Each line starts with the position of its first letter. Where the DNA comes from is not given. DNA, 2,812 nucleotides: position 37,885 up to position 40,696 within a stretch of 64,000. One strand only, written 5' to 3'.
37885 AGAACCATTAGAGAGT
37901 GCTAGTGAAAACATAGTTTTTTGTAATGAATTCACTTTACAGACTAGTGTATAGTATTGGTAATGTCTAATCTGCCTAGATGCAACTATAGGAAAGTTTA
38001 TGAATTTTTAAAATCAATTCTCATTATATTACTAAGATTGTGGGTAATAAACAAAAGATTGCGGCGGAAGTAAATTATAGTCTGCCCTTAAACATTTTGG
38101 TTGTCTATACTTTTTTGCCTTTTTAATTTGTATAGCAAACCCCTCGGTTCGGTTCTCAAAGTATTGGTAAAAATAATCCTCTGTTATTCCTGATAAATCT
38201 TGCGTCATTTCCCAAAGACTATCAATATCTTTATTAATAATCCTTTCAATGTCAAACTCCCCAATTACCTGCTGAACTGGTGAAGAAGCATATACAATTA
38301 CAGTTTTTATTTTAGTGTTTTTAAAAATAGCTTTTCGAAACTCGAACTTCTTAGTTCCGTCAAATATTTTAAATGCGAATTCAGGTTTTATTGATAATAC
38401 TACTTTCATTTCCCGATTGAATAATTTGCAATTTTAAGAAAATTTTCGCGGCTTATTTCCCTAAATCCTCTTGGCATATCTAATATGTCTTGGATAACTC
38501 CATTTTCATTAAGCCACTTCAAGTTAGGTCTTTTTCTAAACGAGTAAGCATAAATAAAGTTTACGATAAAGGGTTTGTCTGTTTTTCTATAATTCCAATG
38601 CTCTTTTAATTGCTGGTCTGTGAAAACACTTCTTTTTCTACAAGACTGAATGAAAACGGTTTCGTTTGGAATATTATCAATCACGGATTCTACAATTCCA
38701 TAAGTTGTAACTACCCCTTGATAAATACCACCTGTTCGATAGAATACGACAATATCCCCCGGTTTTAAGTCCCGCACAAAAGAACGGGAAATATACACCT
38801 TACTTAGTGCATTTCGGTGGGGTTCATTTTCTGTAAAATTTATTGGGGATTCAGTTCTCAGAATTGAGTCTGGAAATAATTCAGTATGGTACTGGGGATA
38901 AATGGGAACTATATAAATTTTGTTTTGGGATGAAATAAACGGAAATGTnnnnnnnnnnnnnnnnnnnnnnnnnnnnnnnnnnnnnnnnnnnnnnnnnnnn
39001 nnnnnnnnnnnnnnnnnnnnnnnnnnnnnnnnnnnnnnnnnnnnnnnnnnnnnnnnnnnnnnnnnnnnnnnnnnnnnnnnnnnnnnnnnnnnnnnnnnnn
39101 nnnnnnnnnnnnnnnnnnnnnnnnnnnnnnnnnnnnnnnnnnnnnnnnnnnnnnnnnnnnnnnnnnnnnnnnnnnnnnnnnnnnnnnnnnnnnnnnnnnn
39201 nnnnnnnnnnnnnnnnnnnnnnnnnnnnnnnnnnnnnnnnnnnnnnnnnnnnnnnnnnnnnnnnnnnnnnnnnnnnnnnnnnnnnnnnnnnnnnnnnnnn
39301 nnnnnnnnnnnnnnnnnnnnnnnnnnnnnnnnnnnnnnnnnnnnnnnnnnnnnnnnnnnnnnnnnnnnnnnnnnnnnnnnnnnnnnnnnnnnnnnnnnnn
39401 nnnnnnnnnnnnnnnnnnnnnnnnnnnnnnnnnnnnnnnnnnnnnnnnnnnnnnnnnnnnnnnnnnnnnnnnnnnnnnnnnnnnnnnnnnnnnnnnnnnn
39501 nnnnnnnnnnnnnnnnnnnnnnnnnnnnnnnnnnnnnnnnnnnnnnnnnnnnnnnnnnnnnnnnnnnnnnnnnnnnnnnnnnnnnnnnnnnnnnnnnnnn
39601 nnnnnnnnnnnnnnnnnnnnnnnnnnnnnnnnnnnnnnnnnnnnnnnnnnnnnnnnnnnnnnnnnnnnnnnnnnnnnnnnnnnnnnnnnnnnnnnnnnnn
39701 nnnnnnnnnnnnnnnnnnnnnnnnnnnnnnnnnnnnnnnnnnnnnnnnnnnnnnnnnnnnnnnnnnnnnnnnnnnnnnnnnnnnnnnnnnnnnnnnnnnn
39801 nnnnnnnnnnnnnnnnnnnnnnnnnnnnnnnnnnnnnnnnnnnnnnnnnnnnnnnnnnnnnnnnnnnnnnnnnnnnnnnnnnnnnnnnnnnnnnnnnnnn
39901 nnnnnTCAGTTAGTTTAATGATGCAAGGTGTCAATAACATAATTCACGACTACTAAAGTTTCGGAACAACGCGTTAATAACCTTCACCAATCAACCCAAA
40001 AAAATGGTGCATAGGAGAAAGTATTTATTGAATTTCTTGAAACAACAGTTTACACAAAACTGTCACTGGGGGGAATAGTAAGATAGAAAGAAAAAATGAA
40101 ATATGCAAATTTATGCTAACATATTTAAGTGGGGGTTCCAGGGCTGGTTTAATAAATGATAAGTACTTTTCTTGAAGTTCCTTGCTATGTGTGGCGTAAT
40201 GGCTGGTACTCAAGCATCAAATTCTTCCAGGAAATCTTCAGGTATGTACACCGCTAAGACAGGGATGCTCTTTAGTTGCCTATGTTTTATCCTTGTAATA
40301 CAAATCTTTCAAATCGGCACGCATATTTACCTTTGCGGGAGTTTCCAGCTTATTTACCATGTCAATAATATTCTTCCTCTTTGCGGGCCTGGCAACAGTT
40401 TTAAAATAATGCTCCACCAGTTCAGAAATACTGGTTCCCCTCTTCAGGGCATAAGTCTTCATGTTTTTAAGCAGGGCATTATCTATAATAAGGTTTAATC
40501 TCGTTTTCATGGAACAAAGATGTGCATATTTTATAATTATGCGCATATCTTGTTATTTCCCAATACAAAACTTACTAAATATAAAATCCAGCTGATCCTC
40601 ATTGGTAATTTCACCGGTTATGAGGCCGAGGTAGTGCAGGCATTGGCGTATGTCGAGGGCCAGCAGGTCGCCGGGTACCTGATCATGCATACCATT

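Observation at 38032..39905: AT-rich islet encoding a PIN–GNAT–PUA-like three-domain protein translationally coupled to a stand-alone ASCH protein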

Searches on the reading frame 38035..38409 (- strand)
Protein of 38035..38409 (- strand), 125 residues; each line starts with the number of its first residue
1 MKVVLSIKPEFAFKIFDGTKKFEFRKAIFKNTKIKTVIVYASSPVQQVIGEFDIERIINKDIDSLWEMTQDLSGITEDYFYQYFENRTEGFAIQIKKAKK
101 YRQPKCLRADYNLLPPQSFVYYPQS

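Call 3: search_protein_families(library=pfam, proteins=[window:38035-38409:-], max_evalue=1)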
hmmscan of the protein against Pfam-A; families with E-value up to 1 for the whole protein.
window:38035-38409:- (125 aa): 4 families
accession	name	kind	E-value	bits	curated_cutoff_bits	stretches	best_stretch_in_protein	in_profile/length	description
PF04266.20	ASCH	-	0.0018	19.4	21.2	1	5-86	1-90/103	ASCH domain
PF04033.18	DUF365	-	0.013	16.3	25.9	1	37-97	3-63/96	Domain of unknown function (DUF365)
PF23187.1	UBX7_N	-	0.085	13.4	27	1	12-51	56-95/110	UBX7 N-terminal domain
PF05879.18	RHD3_GTPase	-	0.099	12.5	42.4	1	29-103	115-192/245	Root hair defective 3 GTP-binding protein (RHD3) GTPase domain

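Call 4: search_protein_families(library=ncbifam, proteins=[window:38035-38409:-], max_evalue=1)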
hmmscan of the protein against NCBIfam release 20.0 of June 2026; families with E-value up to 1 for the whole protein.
window:38035-38409:- (125 aa): 1 family
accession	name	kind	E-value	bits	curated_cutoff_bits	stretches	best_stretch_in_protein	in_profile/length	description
NF008917.0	PRK12279.1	equivalog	8e-16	58.2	526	1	3-119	191-307/311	50S ribosomal protein L22/unknown domain fusion protein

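Call 5: search_protein_families(library=padloc, proteins=[window:38035-38409:-], max_evalue=1)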
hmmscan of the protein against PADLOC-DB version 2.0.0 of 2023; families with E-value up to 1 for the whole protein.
window:38035-38409:- (125 aa): 3 families
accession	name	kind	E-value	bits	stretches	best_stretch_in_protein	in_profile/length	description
PDLC04425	PDC-M11B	-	9.2e-52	173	1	1-123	1-123/132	-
PDLC04424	PDC-M11B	-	3.2e-38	128.9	1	1-122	8-129/142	-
PDLC04423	PDC-M11B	-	1e-19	69.1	1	5-123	1-119/164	-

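Call 18: search_solved_structures(query=window:38035-38409:-, max_evalue=10, show_alignments=3)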
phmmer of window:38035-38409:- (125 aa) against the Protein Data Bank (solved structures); distinct sequences matched with E-value up to 10: 8.
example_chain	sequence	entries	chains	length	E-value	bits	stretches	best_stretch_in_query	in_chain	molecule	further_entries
5gus_A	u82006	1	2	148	2e-11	47.6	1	3-121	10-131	Helix-turn-helix domain-containing protein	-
5guq_A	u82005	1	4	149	2.1e-11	47.5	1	3-121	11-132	Helix-turn-helix domain-containing protein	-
5y6c_A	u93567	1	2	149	4.5e-11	46.4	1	3-120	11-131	Helix-turn-helix domain-containing protein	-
5y6b_A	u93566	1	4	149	7.6e-11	45.7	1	3-121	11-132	Helix-turn-helix domain-containing protein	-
1nu9_C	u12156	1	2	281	0.15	15.7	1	20-91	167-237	Staphylocoagulase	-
1nu7_D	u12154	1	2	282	0.15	15.7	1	20-91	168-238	Staphylocoagulase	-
2a1d_D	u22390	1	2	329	0.18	15.5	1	20-86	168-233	Staphylocoagulase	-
1rlb_E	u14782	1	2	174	1.3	12.7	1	71-118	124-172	RETINOL BINDING PROTEIN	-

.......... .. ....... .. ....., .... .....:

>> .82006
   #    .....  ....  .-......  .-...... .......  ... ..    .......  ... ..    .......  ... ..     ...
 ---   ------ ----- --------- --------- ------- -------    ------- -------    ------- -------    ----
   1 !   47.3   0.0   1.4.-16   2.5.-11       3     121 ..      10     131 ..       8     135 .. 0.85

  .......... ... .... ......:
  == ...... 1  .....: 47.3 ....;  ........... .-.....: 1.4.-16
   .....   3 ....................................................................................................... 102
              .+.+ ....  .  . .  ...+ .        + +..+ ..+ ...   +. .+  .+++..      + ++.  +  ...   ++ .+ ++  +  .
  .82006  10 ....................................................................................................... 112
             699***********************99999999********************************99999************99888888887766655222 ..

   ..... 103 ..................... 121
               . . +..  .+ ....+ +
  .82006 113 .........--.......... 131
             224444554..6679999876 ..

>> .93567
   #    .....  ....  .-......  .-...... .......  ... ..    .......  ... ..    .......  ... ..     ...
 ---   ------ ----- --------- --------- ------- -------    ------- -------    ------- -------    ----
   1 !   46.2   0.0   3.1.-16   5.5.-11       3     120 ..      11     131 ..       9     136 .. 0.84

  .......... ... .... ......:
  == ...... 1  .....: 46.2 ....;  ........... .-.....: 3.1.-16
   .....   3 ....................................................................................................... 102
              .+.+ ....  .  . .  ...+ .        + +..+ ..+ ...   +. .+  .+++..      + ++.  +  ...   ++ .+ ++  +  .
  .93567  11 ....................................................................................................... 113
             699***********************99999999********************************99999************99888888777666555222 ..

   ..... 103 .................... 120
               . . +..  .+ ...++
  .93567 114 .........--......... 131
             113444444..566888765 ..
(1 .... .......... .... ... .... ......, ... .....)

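Call 86: search_protein_families(library=phrogs, proteins=[window:38035-38409:-], max_evalue=0.001)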
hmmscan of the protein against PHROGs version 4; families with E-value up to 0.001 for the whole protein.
window:38035-38409:- (125 aa): 2 families
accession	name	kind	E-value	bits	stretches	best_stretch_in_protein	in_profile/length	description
phrog_3136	-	unknown function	9.1e-43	146.5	1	1-123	3-126/134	-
phrog_11553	-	unknown function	8.9e-20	72.1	1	3-124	138-263/278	-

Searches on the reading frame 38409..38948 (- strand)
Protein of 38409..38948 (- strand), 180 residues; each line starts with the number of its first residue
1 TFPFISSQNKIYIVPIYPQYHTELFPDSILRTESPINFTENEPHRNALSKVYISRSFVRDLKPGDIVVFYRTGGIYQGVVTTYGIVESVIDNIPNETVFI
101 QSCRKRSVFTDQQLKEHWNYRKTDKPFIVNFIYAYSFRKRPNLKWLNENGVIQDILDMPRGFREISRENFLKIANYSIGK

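Call 94: predict_structure(alignment_id=A6)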
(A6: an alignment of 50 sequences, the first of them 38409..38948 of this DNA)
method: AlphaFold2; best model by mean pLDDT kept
length: 180 residues; sequences in the alignment: 50
mean_pLDDT: 77.9   pTM: 0.75
mean pLDDT of the five models: 77.9, 77.8, 76.8, 74.4, 73.5
residues with pLDDT >= 90: 58; 70-90: 78; 50-70: 15; < 50: 29
segments of 3 or more residues with pLDDT < 50: 1-4, 21-35, 37-46
pLDDT, mean of each block of 10 residues (from residue 1): 61 77 44 41 53 90 91 73 89 94 81 89 89 83 90 80 92 85
secondary structure, 60 per line:
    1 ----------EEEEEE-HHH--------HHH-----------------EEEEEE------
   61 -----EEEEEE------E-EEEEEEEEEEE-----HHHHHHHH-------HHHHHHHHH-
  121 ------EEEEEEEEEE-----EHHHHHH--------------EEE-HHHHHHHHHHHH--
elements in order: E11-16 E49-54 E66-71 E80-90 H96-103 H111-119 E127-136 H143-148 E163-165 H167-178

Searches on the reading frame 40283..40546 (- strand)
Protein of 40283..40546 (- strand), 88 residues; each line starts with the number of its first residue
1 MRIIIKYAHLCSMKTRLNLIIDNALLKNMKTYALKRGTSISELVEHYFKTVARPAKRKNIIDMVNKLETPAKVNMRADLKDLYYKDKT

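Call 3: search_protein_families(library=pfam, proteins=[window:40283-40546:-], max_evalue=1)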
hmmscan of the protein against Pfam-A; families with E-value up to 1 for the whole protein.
window:40283-40546:- (88 aa): 3 families
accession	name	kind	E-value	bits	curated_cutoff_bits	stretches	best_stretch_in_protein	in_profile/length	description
PF19891.5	DUF6364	-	5.4e-14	52.9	27.3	1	13-85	1-64/70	Family of unknown function (DUF6364)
PF12441.14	CopG_antitoxin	-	0.033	15.4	28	1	7-49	35-77/79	CopG antitoxin of type II toxin-antitoxin system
PF00317.26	Ribonuc_red_lgN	-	0.16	12.4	28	1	23-53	6-36/77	Ribonucleotide reductase, all-alpha domain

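Call 4: search_protein_families(library=ncbifam, proteins=[window:40283-40546:-], max_evalue=1)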
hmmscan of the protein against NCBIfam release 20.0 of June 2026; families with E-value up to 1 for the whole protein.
window:40283-40546:- (88 aa): 1 family
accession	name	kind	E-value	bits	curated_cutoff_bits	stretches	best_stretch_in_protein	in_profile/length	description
NF053762.1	aCcr1_fam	equivalog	0.03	14.2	60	1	21-44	7-30/38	aCcr1 family cell cycle regulator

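Call 5: search_protein_families(library=padloc, proteins=[window:40283-40546:-], max_evalue=1)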
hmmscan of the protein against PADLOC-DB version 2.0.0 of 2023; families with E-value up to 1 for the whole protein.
window:40283-40546:- (88 aa): 0 families

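Call 61: search_protein_families(library=padloc, proteins=[window:40283-40546:-], max_evalue=0.001)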
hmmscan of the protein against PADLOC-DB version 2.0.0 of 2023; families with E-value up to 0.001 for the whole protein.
window:40283-40546:- (88 aa): 0 families
